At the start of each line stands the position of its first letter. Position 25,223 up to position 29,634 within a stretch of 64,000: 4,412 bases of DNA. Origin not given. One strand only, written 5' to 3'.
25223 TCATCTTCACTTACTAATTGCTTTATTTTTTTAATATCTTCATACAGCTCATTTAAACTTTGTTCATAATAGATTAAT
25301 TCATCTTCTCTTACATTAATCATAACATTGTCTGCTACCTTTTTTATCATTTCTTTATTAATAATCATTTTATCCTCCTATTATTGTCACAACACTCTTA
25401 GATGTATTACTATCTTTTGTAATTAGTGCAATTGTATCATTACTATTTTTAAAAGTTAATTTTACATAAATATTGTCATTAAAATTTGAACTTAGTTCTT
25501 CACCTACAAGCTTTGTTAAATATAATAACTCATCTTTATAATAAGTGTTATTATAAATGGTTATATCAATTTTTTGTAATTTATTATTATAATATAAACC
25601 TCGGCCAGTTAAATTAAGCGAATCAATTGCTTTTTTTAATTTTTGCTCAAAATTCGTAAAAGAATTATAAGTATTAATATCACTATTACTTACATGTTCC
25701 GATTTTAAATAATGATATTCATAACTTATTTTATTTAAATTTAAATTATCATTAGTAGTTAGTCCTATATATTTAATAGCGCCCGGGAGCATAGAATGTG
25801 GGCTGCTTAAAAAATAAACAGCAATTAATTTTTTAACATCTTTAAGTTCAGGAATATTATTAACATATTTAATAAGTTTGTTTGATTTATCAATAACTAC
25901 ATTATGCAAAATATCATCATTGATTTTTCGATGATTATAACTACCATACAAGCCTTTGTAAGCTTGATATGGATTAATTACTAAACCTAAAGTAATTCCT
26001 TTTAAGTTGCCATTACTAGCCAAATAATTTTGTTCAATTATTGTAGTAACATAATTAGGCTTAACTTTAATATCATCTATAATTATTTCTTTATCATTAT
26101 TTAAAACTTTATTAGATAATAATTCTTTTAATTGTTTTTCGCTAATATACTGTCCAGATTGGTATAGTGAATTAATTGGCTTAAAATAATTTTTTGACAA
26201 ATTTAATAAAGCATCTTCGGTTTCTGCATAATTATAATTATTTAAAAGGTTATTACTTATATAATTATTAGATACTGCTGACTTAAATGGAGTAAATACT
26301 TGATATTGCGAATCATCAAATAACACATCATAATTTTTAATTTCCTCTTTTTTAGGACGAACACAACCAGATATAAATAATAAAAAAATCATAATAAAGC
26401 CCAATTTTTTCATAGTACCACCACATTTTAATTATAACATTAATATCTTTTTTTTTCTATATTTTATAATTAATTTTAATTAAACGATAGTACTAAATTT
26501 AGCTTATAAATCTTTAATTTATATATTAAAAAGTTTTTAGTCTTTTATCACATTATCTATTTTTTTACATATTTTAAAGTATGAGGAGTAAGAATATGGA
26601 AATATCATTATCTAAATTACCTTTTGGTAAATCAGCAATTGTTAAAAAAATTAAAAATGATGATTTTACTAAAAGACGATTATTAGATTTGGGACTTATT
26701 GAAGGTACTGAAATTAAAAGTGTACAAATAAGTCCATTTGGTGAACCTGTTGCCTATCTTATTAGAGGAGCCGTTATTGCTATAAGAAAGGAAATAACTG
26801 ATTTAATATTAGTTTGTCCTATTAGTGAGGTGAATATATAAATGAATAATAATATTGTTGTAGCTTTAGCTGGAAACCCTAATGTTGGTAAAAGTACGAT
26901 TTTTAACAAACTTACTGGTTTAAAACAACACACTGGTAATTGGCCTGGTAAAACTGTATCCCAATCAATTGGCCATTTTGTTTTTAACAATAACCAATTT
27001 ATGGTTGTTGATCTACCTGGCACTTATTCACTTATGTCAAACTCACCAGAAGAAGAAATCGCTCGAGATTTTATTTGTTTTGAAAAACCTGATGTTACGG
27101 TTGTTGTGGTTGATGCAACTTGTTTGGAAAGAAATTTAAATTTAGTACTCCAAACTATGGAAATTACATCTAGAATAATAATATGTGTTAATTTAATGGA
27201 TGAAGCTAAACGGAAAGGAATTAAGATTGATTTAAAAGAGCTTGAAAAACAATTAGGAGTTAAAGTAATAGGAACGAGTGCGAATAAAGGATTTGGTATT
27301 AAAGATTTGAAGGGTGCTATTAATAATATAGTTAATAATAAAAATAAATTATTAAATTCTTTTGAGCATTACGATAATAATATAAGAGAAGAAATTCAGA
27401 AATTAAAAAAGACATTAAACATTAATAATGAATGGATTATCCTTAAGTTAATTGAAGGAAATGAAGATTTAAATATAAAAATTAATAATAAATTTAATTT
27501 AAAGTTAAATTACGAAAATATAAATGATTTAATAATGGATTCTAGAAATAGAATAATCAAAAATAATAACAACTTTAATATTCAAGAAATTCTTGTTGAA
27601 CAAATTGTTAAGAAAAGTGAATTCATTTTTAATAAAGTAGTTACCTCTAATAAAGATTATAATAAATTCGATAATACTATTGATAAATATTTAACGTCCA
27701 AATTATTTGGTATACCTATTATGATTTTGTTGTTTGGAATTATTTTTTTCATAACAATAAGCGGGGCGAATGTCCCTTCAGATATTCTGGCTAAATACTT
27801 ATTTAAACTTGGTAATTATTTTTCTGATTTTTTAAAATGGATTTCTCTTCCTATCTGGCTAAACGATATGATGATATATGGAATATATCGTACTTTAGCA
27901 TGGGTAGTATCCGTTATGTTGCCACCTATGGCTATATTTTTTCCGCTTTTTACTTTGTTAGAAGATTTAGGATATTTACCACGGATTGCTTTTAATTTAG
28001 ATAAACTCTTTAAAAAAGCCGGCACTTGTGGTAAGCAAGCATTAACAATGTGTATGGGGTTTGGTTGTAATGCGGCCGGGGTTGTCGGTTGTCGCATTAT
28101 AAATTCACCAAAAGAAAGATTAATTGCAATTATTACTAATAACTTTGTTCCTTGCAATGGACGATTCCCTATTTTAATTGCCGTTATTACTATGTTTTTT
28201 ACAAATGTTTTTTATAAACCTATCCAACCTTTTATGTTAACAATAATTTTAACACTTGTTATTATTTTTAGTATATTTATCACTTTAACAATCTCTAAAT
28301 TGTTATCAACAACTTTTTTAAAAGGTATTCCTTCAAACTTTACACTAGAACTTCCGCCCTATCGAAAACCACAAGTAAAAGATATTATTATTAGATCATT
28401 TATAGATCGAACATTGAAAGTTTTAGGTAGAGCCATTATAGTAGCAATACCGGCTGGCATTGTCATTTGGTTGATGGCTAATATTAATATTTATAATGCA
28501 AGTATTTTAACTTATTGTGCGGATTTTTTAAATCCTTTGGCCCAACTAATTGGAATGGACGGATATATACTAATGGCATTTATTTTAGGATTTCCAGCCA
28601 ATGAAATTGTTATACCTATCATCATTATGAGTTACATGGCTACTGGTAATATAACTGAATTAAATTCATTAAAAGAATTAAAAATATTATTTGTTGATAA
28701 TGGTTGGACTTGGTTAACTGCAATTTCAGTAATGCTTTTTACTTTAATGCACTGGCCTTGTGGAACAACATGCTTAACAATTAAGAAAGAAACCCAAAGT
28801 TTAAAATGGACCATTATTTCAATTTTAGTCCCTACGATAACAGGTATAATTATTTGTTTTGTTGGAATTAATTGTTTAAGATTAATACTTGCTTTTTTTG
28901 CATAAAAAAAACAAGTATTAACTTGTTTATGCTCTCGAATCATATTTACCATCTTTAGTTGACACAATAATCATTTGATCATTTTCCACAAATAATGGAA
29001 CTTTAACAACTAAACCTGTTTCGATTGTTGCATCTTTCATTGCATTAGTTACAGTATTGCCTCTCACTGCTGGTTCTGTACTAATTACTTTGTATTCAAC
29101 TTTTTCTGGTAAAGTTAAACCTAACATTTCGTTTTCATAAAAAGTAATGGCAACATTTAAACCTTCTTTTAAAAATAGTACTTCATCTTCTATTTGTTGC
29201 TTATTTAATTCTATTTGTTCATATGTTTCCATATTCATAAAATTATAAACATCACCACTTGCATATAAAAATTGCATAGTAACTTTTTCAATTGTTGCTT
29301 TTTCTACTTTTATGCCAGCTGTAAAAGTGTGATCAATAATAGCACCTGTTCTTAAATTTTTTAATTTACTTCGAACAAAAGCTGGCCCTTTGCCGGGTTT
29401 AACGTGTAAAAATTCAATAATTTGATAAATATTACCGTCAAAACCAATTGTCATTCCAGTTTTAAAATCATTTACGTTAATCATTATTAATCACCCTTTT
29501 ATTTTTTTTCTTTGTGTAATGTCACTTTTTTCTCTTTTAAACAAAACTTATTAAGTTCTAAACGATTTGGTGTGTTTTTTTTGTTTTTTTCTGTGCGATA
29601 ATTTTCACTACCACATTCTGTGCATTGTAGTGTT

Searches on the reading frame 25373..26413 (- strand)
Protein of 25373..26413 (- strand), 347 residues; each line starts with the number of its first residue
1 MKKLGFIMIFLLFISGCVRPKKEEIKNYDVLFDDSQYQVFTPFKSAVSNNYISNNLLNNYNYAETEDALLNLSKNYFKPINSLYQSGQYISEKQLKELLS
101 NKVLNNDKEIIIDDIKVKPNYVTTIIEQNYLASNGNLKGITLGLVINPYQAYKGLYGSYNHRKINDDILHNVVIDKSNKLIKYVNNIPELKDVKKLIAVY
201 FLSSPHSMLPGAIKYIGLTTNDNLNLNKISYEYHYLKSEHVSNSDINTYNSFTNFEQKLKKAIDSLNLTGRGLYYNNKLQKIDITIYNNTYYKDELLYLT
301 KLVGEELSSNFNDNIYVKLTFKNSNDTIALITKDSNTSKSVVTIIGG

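Call 30: search_protein_families(library=pfam, proteins=[window:25373-26413:-], max_evalue=0.00001)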
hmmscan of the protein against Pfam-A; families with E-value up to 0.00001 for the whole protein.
window:25373-26413:- (347 aa): 1 family
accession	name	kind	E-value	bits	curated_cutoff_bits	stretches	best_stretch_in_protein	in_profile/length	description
PF07537.17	CamS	-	2.6e-36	125.9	25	1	46-338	4-315/316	CamS sex pheromone cAM373 precursor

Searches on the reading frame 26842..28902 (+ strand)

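Call 30: search_protein_families(library=pfam, proteins=[window:26842-28902:+], max_evalue=0.00001)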
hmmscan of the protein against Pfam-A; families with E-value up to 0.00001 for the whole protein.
window:26842-28902:+ (687 aa): 4 families
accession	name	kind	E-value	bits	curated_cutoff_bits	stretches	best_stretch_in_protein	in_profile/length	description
PF02421.24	FeoB_N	-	1.2e-61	207.2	27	1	6-159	2-155/156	Ferrous iron transport protein B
PF07670.19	Gate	-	1.5e-25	90.1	29.6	2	357-448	2-100/104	Nucleoside recognition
PF01926.29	MMR_HSR1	-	3.8e-20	72.5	21.9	1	7-117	2-112/113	50S ribosome-binding GTPase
PF07664.17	FeoB_C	-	2.5e-13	50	26.6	1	471-520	2-52/54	Ferrous iron transport protein B C terminus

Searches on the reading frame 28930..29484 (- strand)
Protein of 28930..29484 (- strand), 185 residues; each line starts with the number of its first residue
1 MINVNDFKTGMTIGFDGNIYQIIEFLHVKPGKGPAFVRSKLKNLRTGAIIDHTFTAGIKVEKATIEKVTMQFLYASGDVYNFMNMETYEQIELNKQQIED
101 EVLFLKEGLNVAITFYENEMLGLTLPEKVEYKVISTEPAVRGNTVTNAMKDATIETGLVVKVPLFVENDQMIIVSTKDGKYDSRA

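Call 33: search_protein_families(library=pfam, proteins=[window:28930-29484:-], max_evalue=0.00001)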
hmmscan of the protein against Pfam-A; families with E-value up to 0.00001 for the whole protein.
window:28930-29484:- (185 aa): 3 families
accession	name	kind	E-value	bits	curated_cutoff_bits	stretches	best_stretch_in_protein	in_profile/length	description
PF08207.18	EFP_N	-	7e-25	87.2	23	1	4-60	2-58/58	Elongation factor P (EF-P) KOW-like domain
PF09285.17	Elong-fact-P_C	-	3.8e-22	78.2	25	1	129-184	1-56/56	Elongation factor P, C-terminal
PF01132.26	EFP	-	2.1e-20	72.9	27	1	69-120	2-53/54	Elongation factor P (EF-P) OB domain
